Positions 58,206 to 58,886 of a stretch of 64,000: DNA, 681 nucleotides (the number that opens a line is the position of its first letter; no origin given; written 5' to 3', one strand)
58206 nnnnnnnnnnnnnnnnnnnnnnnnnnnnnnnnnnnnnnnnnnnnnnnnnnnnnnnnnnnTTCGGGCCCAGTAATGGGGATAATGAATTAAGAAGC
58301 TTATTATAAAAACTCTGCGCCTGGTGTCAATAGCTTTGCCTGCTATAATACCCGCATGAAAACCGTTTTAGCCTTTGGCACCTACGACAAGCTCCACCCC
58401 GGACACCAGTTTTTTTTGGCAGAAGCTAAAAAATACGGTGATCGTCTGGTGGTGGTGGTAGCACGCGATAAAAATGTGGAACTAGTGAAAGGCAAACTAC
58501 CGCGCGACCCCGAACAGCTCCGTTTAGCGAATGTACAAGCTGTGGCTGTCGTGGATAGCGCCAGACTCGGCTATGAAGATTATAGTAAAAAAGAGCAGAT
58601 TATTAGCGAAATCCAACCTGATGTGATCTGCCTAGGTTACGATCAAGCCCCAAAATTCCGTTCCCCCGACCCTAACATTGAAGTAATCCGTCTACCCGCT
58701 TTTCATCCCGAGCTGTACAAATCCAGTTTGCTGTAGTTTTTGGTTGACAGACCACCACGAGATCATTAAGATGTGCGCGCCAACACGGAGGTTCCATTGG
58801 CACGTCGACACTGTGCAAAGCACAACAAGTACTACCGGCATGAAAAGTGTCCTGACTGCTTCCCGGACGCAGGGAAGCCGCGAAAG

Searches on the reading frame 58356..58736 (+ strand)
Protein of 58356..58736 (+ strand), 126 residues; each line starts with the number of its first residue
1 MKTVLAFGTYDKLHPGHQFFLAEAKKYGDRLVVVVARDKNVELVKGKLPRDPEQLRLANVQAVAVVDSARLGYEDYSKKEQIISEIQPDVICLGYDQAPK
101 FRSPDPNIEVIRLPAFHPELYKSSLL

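Call 58: search_protein_families(library=pfam, proteins=[window:58356-58736:+], max_evalue=0.00001)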
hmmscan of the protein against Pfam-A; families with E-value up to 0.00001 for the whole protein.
window:58356-58736:+ (126 aa): 1 family
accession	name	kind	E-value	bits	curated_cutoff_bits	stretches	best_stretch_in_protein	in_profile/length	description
PF01467.32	CTP_transf_like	-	1.3e-10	42.1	21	1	5-103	1-95/133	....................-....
